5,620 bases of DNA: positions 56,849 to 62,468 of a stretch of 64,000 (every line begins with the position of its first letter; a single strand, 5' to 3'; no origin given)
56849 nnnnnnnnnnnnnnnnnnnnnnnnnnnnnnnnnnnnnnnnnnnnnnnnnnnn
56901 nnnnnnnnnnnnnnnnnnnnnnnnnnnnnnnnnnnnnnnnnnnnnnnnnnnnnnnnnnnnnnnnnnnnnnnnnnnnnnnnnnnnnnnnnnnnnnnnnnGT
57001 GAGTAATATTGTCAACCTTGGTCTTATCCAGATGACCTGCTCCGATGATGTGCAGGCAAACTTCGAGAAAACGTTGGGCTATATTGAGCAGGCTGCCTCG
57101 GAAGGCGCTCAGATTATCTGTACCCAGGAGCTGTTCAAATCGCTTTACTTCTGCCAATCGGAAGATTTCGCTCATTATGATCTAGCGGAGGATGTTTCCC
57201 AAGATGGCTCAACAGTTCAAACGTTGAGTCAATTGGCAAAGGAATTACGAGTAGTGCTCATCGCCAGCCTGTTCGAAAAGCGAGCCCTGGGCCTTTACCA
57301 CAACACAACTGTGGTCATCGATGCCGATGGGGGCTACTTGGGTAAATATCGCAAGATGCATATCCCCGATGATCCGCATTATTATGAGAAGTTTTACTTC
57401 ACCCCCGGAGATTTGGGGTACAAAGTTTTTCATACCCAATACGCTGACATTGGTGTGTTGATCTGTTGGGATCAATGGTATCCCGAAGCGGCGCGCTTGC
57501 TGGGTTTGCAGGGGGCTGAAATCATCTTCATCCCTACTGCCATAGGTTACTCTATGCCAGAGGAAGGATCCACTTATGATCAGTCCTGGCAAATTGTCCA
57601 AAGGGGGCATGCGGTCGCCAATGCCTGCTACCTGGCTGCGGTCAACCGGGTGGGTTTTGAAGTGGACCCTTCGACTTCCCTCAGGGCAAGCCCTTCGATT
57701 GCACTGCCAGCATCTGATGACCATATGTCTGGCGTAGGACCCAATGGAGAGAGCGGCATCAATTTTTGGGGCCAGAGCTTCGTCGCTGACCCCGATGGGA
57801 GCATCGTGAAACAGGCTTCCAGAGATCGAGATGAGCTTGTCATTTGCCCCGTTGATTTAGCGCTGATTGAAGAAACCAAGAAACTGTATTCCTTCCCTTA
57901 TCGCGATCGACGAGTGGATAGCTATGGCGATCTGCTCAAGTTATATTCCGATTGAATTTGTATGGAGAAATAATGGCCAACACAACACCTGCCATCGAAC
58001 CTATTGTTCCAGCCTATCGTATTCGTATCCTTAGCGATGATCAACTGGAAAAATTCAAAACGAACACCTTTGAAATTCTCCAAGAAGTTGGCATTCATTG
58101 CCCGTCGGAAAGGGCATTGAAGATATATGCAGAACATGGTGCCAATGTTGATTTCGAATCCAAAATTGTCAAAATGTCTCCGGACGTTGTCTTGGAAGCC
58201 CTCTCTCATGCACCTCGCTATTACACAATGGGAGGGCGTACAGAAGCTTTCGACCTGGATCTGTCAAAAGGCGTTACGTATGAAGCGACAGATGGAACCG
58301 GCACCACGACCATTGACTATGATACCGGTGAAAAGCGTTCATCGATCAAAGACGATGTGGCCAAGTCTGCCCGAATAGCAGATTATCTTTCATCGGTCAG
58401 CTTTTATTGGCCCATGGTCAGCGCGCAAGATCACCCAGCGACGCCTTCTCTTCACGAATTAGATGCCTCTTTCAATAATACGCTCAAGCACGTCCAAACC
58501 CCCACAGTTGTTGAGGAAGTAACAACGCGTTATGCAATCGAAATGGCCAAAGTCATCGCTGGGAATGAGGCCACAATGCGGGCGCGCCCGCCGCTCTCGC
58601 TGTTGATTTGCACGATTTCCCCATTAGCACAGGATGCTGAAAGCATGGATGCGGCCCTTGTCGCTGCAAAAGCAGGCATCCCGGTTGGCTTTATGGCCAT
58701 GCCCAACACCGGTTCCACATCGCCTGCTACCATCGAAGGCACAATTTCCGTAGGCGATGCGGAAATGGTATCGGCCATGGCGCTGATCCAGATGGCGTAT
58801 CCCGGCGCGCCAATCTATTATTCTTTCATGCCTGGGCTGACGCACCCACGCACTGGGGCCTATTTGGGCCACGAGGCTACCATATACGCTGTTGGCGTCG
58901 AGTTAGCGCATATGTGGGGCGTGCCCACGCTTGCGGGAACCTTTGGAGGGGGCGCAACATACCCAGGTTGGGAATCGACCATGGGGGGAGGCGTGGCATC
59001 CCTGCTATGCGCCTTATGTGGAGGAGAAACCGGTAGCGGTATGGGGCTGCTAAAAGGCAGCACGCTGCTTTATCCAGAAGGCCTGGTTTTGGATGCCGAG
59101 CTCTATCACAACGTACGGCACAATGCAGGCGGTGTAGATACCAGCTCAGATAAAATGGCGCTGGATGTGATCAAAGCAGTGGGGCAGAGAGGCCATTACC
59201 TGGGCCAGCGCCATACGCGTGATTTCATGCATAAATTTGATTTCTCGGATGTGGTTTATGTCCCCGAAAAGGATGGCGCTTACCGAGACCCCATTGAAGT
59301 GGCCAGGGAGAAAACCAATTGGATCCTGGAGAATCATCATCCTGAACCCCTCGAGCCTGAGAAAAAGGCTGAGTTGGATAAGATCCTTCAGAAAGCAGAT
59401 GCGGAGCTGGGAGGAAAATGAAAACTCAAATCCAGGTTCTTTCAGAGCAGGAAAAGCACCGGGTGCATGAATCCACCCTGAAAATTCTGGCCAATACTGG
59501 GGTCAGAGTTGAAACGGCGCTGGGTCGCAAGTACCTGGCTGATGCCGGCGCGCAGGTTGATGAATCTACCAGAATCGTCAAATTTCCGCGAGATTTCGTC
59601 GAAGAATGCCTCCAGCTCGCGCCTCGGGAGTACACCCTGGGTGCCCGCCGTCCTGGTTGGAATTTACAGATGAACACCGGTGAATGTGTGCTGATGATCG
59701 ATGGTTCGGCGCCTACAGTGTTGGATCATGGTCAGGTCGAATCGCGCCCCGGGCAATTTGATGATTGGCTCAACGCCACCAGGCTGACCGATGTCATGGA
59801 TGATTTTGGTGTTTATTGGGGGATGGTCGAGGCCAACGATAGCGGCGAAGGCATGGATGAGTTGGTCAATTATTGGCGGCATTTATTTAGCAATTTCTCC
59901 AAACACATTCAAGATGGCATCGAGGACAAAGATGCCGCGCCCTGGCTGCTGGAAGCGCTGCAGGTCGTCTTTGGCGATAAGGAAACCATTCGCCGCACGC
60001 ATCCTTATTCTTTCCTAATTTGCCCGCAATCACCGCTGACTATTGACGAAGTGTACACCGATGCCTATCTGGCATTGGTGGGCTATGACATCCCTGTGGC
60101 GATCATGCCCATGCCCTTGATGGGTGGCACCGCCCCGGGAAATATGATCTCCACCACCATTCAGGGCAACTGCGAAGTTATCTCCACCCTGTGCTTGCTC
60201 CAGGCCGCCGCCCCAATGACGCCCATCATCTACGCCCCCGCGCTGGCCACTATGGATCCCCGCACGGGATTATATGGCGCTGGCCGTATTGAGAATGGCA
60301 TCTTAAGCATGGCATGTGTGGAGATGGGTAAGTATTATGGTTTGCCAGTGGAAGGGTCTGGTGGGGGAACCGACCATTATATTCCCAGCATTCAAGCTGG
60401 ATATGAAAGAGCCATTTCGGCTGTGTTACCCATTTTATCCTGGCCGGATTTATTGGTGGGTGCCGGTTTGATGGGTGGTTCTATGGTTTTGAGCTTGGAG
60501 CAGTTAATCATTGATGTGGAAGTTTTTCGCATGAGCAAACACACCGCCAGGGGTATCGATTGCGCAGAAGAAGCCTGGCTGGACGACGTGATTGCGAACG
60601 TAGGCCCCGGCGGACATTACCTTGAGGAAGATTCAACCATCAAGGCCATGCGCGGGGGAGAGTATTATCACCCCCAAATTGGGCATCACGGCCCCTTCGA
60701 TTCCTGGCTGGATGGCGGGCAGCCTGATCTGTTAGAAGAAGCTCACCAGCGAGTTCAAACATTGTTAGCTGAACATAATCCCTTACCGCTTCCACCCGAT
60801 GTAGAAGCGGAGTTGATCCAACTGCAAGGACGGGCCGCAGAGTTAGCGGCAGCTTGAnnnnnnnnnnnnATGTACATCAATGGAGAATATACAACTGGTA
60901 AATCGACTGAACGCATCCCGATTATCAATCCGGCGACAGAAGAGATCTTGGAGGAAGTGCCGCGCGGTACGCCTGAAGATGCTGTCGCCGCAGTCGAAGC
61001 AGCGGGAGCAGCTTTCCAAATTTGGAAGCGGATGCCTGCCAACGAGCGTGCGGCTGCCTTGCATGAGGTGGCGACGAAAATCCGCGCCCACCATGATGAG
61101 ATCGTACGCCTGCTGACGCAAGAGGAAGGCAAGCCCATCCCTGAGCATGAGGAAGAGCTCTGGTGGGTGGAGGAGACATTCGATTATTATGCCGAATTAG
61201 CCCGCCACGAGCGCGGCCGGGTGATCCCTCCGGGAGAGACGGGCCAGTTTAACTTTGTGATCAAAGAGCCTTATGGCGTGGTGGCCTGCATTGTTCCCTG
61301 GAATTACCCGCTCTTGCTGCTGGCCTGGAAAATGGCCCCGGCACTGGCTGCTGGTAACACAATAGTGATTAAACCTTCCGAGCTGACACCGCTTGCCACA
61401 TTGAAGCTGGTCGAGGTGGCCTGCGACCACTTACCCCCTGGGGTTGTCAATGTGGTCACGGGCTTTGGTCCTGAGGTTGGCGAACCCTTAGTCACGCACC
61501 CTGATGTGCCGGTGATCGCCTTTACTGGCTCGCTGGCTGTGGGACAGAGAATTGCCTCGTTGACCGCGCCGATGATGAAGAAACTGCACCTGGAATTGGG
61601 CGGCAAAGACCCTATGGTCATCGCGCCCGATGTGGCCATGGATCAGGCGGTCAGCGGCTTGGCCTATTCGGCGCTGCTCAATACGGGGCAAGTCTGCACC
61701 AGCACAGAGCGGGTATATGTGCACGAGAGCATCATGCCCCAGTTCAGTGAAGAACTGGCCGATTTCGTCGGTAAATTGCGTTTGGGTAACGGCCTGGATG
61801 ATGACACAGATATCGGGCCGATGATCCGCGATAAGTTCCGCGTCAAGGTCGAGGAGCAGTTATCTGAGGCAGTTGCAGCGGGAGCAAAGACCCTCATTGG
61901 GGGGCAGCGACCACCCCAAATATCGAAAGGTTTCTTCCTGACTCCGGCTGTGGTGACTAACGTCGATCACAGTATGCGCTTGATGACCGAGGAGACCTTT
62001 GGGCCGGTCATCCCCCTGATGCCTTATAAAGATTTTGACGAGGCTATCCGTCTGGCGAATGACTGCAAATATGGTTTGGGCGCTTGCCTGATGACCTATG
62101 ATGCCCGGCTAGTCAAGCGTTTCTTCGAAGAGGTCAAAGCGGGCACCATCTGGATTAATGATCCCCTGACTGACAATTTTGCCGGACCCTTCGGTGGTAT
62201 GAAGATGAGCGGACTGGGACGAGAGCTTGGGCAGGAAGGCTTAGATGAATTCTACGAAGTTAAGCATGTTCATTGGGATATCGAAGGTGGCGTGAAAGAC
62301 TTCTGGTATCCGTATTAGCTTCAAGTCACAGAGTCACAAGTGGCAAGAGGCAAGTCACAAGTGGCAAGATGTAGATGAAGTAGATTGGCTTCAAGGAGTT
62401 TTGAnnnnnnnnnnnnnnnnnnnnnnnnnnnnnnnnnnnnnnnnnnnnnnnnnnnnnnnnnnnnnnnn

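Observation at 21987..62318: Eight non-pyrrolysine MttB-superfamily paralogs in 40 kb served by a single corrinoid protein, with no methylcorrinoid:THF methyltransferase or reductive activase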

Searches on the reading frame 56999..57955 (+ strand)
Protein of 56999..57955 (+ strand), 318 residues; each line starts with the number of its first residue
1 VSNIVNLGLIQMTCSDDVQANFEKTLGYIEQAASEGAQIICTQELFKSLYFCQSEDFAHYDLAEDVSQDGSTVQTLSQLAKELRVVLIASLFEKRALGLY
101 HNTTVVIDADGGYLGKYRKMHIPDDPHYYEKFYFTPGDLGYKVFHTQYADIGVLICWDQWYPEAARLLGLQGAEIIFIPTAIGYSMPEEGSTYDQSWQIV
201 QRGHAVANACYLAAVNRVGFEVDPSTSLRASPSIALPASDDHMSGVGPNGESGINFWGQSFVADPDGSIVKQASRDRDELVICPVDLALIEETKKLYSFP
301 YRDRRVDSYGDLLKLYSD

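Call 5: search_protein_families(library=pfam, proteins=[window:56999-57955:+])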
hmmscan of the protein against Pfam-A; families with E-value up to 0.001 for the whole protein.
window:56999-57955:+ (318 aa): 1 family
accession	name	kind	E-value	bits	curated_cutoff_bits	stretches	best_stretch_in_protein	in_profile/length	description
PF00795.27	CN_hydrolase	-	1.6e-64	218.1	23.2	1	8-295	3-256/256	Carbon-nitrogen hydrolase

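Call 46: search_protein_families(library=ncbifam, proteins=[window:56999-57955:+], max_evalue=1e-10)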
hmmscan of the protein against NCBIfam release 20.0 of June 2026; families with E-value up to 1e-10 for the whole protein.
window:56999-57955:+ (318 aa): 7 families
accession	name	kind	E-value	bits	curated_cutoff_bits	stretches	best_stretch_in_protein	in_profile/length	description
TIGR03381.1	agmatine_aguB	equivalog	5.6e-91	304.8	410.25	1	6-311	2-278/279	N-carbamoylputrescine amidase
NF040852.1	nitrile_Arch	equivalog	6.3e-41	140.2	500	1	10-182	6-172/262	nitrilase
NF033621.1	de_GSH_amidase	exception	7.5e-24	84.5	355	1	9-219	4-204/260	deaminated glutathione amidase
NF010588.0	PRK13981.1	equivalog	9e-19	67.3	479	1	5-219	5-208/546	NAD+ synthase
NF009803.0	PRK13287.1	equivalog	2.9e-18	65.7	406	1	7-220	21-222/333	formamidase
NF043013.1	DeGluthAmidYersProt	equivalog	1.9e-14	53.5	500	1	5-220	4-215/278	deaminated glutathione amidase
TIGR04048.1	nitrile_sll0784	equivalog_domain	2.2e-14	53.2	502.6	1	18-296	17-278/301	Nit6803 family nitrilase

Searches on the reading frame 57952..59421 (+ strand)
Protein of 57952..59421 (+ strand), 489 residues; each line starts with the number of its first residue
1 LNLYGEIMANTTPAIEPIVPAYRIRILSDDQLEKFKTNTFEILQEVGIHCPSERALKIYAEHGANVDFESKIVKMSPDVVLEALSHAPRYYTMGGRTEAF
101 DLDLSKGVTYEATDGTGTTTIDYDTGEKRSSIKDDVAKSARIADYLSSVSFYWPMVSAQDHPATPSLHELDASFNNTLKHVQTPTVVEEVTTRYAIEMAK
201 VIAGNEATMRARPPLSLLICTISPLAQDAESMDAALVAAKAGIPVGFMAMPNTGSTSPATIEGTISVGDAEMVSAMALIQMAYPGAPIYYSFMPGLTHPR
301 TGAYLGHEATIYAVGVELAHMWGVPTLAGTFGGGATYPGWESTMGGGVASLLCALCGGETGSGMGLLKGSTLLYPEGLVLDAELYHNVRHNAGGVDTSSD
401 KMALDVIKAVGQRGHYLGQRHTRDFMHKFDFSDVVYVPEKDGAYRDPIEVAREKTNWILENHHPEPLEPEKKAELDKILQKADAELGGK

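Call 5: search_protein_families(library=pfam, proteins=[window:57952-59421:+])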
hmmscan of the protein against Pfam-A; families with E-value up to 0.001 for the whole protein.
window:57952-59421:+ (489 aa): 1 family
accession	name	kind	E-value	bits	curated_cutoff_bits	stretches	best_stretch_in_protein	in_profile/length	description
PF06253.16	MTTB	-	3e-52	177.7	25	1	22-486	29-499/500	Trimethylamine methyltransferase (MTTB)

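Call 12: search_protein_families(library=ncbifam, proteins=[window:57952-59421:+])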
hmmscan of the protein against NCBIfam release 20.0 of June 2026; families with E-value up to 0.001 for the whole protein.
window:57952-59421:+ (489 aa): 1 family
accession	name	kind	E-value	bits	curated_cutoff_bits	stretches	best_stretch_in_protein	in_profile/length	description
TIGR02369.2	trimeth_pyl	equivalog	2.9e-94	316.2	525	1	23-483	2-469/469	[trimethylamine--corrinoid protein] Co-methyltransferase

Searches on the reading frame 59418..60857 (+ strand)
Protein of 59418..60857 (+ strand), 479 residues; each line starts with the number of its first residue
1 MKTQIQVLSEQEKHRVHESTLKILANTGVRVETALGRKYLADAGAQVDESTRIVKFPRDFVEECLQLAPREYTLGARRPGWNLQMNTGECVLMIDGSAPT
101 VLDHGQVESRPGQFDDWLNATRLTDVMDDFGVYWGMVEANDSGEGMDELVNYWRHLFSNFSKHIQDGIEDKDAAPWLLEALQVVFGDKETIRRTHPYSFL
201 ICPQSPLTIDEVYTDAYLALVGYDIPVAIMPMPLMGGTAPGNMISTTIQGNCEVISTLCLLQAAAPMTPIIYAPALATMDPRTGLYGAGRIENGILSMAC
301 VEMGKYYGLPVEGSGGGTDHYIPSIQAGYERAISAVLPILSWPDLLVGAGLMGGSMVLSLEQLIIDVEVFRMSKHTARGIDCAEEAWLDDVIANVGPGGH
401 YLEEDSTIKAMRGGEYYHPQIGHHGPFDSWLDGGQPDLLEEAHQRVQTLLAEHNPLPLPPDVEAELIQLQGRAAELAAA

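Call 5: search_protein_families(library=pfam, proteins=[window:59418-60857:+])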
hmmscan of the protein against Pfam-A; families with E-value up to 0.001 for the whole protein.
window:59418-60857:+ (479 aa): 1 family
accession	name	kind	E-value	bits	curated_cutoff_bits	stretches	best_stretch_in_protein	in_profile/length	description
PF06253.16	MTTB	-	4.8e-74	249.6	25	1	4-468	30-490/500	Trimethylamine methyltransferase (MTTB)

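Call 12: search_protein_families(library=ncbifam, proteins=[window:59418-60857:+])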
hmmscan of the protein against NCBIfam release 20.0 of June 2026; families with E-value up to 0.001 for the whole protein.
window:59418-60857:+ (479 aa): 1 family
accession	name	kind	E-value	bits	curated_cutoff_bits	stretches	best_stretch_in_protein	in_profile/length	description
TIGR02369.2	trimeth_pyl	equivalog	3.6e-102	342.3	525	1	4-468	2-463/469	[trimethylamine--corrinoid protein] Co-methyltransferase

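Call 59: search_solved_structures(query=window:59418-60857:+)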
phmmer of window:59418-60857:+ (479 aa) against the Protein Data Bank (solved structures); distinct sequences matched with E-value up to 0.001: 5.
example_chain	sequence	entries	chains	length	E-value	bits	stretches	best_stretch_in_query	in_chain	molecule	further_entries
7xcl_A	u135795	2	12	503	6e-55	190.4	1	6-467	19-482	Trimethylamine methyltransferase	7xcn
7xcm_A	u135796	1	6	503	7e-55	190.1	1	6-467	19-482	Trimethylamine methyltransferase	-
9yce_A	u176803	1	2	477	5.2e-54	187.3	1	5-467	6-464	Glycine betaine methyltransferase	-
2qne_A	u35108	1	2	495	6.8e-54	186.9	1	5-467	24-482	Putative methyltransferase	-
4yyc_A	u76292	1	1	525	4.3e-29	105.1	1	40-465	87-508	Putative trimethylamine methyltransferase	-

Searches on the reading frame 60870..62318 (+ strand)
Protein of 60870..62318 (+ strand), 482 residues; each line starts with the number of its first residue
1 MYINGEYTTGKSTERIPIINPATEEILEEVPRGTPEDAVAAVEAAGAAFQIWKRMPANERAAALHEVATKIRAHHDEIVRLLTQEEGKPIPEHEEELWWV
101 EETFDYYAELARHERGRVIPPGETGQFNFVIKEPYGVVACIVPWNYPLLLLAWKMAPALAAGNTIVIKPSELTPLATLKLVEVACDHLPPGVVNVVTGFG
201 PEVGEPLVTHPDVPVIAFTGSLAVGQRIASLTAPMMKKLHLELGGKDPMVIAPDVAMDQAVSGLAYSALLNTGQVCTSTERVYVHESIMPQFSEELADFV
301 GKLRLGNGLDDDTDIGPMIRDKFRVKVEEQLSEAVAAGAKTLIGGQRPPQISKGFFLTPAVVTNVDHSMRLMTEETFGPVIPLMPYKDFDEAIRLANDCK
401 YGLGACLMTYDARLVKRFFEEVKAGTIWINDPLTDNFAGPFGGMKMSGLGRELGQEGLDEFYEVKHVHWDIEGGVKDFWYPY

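Call 5: search_protein_families(library=pfam, proteins=[window:60870-62318:+])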
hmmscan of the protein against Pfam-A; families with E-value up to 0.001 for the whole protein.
window:60870-62318:+ (482 aa): 2 families
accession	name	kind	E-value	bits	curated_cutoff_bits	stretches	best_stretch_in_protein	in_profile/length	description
PF00171.27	Aldedh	-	5.3e-165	549.9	23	1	9-467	3-461/461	Aldehyde dehydrogenase family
PF05893.19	LuxC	-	0.0004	19.8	21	1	131-296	85-255/401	Acyl-CoA reductase (LuxC)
